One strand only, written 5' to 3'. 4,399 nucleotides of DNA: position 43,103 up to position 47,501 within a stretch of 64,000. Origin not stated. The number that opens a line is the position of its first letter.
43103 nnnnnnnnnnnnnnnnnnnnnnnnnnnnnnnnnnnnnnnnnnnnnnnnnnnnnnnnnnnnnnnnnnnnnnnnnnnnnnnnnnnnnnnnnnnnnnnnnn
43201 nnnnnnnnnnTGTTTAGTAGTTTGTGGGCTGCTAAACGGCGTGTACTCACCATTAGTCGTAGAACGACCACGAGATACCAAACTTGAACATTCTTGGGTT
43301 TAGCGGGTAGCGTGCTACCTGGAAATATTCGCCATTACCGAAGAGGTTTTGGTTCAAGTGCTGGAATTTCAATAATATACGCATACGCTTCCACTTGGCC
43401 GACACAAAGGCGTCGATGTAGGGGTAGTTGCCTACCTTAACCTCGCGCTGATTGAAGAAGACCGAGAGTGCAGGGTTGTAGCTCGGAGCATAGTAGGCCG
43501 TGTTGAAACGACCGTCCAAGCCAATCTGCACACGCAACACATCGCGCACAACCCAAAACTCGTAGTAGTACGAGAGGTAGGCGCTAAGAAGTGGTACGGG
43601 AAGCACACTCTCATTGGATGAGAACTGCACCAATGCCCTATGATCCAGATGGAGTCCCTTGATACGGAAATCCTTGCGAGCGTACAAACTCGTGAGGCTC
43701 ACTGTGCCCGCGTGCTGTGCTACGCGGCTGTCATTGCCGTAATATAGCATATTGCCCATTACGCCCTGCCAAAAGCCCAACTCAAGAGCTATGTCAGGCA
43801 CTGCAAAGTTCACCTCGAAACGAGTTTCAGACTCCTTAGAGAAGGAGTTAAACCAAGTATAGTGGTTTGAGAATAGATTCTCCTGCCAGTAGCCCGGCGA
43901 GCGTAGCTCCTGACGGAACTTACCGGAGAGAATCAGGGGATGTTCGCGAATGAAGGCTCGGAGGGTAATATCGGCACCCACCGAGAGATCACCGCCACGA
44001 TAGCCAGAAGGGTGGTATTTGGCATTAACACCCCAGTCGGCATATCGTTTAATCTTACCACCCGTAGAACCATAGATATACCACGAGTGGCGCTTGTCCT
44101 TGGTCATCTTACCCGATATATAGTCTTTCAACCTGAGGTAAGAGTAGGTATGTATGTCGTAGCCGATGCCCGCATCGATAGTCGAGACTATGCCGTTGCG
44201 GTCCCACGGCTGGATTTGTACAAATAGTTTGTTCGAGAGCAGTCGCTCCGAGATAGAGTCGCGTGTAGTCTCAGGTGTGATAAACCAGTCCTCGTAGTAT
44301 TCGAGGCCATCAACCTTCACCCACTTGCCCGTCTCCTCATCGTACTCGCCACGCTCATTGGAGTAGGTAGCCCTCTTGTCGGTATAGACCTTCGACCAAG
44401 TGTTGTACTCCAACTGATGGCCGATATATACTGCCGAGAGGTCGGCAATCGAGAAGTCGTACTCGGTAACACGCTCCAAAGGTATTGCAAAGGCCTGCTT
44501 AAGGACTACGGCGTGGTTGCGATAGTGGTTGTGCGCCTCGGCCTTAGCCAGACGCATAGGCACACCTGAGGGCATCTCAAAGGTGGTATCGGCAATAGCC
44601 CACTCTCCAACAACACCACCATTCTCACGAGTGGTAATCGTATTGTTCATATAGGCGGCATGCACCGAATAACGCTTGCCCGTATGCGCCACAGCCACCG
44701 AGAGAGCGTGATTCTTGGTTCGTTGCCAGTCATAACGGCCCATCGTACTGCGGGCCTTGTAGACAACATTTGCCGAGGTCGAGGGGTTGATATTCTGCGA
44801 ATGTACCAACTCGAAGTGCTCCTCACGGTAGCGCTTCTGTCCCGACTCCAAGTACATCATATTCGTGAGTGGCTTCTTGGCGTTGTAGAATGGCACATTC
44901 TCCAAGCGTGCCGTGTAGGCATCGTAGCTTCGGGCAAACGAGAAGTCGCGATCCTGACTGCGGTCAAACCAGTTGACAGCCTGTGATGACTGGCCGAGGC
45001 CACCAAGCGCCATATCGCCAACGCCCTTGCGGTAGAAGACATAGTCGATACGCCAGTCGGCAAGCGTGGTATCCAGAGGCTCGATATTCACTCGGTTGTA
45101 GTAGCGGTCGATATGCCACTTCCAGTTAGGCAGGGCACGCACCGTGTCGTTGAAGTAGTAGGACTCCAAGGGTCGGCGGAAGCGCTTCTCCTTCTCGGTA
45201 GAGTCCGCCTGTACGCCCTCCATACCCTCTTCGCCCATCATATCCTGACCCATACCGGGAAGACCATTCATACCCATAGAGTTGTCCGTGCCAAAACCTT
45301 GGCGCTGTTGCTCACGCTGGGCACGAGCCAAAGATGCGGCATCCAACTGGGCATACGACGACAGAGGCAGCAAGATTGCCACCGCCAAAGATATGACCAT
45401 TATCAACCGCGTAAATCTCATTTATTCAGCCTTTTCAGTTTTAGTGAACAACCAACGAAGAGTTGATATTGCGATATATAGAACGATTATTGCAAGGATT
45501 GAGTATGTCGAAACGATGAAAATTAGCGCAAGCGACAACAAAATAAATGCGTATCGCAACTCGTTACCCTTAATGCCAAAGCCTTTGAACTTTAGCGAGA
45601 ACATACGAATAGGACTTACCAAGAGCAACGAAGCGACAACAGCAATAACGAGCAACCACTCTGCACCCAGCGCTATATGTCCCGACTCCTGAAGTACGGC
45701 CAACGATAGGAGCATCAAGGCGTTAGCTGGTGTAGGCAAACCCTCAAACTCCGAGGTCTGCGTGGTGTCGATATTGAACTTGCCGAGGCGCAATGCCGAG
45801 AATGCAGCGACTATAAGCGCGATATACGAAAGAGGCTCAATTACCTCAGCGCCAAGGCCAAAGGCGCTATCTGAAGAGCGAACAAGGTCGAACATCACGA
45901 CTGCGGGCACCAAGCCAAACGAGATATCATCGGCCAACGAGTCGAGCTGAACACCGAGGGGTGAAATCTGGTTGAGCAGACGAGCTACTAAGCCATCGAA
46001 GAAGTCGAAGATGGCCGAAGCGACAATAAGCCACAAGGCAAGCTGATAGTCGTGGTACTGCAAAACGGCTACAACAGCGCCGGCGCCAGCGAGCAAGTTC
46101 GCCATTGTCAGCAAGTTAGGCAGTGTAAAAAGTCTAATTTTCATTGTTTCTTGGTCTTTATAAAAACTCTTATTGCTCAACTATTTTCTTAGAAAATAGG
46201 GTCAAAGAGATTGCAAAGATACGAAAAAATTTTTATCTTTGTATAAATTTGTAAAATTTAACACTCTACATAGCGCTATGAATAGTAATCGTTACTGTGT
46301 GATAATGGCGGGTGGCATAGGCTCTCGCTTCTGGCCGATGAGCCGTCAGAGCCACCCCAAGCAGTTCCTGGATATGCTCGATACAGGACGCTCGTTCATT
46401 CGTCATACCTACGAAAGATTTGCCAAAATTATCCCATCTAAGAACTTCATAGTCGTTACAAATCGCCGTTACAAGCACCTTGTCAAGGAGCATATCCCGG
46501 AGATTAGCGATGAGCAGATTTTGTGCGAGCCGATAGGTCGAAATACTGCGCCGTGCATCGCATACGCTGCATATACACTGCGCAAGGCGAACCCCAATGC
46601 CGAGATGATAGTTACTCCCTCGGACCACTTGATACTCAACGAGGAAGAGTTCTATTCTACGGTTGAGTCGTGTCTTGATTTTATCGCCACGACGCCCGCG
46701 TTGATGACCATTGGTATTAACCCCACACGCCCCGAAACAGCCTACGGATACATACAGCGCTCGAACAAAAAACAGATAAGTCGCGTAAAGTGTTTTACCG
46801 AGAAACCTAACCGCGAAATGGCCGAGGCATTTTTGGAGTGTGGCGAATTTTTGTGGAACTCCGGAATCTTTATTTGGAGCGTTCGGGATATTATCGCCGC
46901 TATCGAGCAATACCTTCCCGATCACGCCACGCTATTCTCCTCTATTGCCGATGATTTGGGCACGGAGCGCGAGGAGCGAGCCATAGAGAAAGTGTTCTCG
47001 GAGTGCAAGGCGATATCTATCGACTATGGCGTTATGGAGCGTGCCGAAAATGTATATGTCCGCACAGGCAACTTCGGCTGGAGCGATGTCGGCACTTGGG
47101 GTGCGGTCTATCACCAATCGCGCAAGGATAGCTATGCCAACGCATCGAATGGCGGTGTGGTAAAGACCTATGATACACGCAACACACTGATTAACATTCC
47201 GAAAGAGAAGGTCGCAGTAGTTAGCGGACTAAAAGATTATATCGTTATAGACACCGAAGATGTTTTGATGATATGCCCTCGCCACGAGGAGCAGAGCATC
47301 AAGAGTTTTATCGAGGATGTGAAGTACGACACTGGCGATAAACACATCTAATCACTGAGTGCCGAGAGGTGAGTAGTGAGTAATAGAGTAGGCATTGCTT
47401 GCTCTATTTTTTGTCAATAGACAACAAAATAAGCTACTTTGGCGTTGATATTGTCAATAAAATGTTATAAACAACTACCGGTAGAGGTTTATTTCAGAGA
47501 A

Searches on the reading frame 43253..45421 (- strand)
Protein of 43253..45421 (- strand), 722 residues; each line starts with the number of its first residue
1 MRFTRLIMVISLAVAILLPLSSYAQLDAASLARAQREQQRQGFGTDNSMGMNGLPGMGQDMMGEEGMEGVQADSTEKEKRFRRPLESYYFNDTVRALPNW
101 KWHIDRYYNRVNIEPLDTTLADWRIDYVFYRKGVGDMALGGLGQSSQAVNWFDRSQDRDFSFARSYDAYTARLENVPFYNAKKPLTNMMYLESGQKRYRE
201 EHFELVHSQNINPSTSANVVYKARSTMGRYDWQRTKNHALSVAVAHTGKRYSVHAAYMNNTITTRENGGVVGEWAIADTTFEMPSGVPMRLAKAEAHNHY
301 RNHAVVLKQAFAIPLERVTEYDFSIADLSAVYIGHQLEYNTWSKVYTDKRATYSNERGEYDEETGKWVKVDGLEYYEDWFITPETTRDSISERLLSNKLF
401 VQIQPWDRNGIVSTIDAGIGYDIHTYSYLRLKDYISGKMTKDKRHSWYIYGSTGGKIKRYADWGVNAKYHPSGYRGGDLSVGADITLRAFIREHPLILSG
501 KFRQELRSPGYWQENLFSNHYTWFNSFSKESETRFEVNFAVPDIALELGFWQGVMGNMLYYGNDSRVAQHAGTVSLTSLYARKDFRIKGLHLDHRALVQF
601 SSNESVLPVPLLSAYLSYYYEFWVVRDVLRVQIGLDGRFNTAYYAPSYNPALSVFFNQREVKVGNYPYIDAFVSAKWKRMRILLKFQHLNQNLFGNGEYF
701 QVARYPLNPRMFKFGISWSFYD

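Call 37: search_protein_families(library=pfam, proteins=[window:43253-45421:-], max_evalue=0.00001)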
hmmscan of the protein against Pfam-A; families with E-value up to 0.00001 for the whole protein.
window:43253-45421:- (722 aa): 1 family
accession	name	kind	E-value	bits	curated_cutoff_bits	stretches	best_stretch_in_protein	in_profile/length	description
PF14121.12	Porin_10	-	1.2e-135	454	27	1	101-722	4-597/597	Putative porin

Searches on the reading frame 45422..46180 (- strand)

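Call 37: search_protein_families(library=pfam, proteins=[window:45422-46180:-], max_evalue=0.00001)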
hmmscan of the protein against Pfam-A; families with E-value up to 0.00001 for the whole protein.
window:45422-46180:- (252 aa): 1 family
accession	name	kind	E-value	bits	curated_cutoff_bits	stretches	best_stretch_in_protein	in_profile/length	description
PF01066.26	CDP-OH_P_transf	-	3.3e-21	76.7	22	1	18-182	1-148/152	CDP-alcohol phosphatidyltransferase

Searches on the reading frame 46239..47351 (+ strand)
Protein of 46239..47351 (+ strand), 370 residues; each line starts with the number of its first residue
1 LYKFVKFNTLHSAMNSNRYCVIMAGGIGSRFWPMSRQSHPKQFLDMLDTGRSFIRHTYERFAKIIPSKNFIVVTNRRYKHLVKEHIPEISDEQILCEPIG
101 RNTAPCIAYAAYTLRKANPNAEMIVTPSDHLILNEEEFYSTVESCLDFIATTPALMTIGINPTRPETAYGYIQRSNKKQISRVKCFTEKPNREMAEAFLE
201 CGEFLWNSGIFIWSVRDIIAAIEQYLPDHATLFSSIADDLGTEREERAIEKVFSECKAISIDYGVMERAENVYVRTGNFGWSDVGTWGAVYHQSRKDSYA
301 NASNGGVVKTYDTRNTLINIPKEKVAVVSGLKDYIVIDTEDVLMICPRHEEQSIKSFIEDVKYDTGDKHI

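Call 37: search_protein_families(library=pfam, proteins=[window:46239-47351:+], max_evalue=0.00001)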
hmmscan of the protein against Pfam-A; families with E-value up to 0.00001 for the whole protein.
window:46239-47351:+ (370 aa): 3 families
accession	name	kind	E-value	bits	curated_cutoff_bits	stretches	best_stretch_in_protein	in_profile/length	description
PF00483.29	NTP_transferase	-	8.4e-38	130.8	21.2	1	21-297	3-242/245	Nucleotidyl transferase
PF22640.1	ManC_GMP_beta-helix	-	5.6e-08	33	27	1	312-359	7-53/55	MannoseP isomerase/GMP-like beta-helix domain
PF12804.13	NTP_transf_3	-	9.4e-06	26.3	27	0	20-136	1-102/160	MobA-like NTP transferase domain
